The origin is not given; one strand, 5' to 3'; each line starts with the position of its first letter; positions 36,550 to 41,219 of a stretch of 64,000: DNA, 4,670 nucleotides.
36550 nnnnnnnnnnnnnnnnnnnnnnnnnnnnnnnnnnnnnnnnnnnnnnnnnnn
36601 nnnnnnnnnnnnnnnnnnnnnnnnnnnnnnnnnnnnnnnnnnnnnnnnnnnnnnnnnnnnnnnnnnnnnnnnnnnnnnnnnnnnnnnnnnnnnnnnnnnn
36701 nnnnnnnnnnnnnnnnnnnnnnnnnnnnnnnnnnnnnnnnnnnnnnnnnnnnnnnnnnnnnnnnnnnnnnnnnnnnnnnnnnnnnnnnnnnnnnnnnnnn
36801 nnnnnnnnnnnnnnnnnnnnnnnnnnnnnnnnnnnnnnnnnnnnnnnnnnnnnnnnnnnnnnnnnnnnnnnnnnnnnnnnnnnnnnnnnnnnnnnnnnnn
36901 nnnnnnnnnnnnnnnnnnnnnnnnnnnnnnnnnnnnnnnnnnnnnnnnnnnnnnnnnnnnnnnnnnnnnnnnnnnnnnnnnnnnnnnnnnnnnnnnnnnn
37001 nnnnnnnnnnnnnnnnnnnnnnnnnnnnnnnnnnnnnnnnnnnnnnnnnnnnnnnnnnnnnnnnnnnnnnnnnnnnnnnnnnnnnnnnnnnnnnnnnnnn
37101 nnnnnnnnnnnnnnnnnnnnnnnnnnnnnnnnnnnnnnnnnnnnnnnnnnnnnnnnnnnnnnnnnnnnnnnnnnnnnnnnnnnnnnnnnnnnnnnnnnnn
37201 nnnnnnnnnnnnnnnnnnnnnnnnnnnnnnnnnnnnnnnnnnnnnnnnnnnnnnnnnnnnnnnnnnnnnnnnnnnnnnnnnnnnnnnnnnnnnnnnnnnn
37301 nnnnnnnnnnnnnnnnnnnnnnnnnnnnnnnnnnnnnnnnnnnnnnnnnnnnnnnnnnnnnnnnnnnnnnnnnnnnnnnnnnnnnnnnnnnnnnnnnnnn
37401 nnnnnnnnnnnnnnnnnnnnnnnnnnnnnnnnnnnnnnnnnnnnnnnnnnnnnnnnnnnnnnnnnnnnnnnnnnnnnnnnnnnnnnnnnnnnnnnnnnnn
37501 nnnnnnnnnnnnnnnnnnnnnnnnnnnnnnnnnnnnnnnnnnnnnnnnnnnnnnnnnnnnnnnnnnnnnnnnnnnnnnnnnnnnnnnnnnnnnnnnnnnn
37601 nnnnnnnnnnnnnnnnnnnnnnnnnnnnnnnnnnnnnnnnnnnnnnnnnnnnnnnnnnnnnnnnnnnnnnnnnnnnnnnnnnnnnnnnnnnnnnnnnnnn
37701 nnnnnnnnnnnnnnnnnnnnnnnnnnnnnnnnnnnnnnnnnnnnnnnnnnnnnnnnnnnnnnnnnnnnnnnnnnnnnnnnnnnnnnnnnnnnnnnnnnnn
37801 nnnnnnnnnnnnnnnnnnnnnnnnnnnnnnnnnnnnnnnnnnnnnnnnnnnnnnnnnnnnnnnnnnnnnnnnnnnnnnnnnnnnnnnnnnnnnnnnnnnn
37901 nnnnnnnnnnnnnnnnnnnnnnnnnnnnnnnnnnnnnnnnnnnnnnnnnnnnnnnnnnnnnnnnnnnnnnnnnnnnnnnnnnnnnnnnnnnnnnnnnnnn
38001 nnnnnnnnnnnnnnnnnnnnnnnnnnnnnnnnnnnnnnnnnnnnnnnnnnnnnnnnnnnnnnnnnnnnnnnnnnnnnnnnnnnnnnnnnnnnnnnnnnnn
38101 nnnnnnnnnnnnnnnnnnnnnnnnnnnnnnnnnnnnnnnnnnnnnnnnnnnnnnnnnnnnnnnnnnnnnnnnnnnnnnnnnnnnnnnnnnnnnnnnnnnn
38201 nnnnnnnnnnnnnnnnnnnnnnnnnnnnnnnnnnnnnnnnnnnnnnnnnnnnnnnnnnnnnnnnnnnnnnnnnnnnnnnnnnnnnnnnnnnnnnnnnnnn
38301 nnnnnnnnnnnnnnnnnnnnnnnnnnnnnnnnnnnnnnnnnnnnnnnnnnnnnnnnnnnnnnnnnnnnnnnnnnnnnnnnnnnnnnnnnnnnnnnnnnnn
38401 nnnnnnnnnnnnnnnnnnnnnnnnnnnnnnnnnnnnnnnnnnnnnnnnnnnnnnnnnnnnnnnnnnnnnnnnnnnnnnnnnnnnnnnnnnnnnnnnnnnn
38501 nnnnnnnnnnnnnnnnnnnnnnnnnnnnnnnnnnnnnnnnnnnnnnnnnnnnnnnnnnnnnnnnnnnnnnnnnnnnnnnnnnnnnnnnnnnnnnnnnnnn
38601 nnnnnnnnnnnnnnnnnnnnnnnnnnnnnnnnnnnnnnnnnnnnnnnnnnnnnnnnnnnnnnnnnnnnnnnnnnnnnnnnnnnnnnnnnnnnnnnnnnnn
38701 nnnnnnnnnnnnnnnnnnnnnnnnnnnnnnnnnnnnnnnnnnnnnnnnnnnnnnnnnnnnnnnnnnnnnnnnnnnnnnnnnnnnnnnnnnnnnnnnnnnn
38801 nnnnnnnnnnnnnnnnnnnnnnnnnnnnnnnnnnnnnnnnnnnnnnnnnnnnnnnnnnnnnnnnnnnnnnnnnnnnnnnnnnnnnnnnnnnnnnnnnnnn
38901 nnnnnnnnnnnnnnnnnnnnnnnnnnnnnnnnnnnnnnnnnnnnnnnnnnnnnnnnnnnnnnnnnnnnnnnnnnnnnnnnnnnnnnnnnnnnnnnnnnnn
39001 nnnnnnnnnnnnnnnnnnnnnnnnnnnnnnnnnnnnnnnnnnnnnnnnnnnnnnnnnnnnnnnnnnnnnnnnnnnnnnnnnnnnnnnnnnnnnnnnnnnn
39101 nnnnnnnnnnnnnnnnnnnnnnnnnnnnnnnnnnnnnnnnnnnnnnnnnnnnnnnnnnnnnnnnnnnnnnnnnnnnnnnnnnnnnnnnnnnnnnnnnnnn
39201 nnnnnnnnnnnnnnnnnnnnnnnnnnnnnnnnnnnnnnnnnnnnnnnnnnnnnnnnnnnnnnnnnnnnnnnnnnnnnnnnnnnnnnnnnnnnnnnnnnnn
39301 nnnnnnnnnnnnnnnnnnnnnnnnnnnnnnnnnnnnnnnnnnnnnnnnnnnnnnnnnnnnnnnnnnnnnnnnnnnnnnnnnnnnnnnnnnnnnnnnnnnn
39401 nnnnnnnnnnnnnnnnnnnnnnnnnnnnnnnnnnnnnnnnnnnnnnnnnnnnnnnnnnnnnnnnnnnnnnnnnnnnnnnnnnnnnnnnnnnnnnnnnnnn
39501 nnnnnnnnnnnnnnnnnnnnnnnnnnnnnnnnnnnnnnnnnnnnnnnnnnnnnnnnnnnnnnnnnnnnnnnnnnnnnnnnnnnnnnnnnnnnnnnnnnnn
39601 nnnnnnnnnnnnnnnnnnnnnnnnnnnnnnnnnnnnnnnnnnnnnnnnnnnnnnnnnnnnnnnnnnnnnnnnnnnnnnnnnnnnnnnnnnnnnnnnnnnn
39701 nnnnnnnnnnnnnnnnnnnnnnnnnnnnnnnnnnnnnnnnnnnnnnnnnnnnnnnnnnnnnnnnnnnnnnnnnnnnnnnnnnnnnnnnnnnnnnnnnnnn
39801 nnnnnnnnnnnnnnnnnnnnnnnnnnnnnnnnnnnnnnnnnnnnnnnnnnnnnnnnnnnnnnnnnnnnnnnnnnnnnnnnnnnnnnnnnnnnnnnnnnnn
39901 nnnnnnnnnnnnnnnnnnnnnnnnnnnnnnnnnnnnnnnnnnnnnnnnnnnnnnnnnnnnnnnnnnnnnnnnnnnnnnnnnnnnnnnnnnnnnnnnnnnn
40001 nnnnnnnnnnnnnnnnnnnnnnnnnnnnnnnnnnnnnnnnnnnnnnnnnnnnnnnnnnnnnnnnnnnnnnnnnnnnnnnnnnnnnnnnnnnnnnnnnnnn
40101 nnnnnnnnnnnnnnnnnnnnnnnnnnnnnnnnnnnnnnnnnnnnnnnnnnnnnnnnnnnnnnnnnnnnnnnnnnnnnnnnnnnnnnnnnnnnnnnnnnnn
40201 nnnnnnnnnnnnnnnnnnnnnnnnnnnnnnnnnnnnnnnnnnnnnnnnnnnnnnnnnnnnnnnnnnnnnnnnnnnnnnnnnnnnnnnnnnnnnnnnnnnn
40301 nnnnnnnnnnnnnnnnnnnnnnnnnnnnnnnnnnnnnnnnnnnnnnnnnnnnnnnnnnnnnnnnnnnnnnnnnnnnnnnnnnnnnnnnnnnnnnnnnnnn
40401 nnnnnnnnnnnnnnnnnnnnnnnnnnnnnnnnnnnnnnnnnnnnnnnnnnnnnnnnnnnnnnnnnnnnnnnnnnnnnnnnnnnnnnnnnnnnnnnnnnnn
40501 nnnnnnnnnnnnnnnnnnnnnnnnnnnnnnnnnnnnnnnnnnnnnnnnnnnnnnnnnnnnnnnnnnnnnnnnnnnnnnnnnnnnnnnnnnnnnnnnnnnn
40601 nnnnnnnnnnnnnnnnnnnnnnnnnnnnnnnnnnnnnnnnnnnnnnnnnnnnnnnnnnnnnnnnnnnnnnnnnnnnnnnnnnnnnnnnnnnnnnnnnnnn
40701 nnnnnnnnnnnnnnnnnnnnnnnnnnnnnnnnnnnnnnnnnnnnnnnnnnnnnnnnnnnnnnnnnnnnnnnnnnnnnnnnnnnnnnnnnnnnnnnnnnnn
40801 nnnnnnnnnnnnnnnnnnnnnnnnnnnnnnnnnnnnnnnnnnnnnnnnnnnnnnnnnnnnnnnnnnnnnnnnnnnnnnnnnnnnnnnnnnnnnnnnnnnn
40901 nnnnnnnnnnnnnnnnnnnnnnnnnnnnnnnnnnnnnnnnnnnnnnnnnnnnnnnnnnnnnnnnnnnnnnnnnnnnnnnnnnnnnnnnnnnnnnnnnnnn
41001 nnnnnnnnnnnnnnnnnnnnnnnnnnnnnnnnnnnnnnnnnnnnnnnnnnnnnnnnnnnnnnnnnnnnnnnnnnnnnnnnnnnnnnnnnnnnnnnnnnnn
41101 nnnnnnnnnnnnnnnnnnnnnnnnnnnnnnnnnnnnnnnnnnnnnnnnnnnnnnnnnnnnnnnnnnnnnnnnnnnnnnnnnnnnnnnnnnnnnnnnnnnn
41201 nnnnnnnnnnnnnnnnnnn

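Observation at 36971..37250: Perfect 122-bp G+C-rich direct repeat (two copies, 36-bp spacer) in the dnaB-dnaK divergent intergenic region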

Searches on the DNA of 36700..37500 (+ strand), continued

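Call 96: search_rna_families(source=L022, start=1, end=1260, threshold=evalue, max_evalue=10)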
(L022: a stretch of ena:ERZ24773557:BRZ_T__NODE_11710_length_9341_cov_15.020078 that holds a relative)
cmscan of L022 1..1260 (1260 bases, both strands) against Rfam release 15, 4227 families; matches with E-value up to 10: 5.
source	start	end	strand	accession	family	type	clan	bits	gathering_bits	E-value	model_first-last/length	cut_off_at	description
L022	72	152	-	RF00005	tRNA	Gene; tRNA;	CL00001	53.3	29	2.5e-10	1-71/71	no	tRNA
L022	936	1040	+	RF03155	TD-1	Cis-reg;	CL00124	20.5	64.5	1.3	1-120/120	no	TD-1 RNA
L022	768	816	+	RF02420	Bp1_162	Gene; sRNA;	-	17.5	50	6.7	1-100/100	no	Burkholderia sRNA Bp1_Cand612_SIPHT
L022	564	600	+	RF03566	mir-4875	Gene; miRNA;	-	16.3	90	6.3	1-73/73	no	mir-4875 microRNA precursor family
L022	73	149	-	RF01684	mascRNA-menRNA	Gene;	-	15.6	42.5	5.9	1-56/56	no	MALAT1-associated small cytoplasmic RNA/MEN beta RNA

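Call 107: search_dna_similar(query=window:37028-37131:+, collection=ecoli_genomes, mode=distant, max_evalue=10, max_rows=8)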
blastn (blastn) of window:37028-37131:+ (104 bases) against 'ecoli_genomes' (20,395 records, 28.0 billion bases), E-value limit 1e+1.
No match.

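Call 108: search_with_rna_model(model_id=R1, source=window, filters=off, max_evalue=5)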
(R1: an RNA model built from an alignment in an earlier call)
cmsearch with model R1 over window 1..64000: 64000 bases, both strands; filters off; matches with E-value up to 5: 5.
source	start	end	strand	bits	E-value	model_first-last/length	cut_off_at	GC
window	37028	37102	+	99.5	1e-29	1-75/75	no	0.59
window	37186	37260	+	83.9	1.3e-24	1-75/75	no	0.56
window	58761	58808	+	8.6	3.4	1-75/75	no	0.48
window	39331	39378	+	8.2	4.5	1-75/75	no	0.33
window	33548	33596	+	8.2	4.6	1-75/75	no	0.31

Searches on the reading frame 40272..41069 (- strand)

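Call 84: search_protein_families(library=pfam, proteins=[window:40272-41069:-], max_evalue=0.00001)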
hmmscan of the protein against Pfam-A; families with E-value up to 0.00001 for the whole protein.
window:40272-41069:- (265 aa): 1 family
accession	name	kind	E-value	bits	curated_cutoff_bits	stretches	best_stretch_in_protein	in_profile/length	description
PF02649.19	GCHY-1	-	2.2e-91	306.4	25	1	3-259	2-260/260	Type I GTP cyclohydrolase folE2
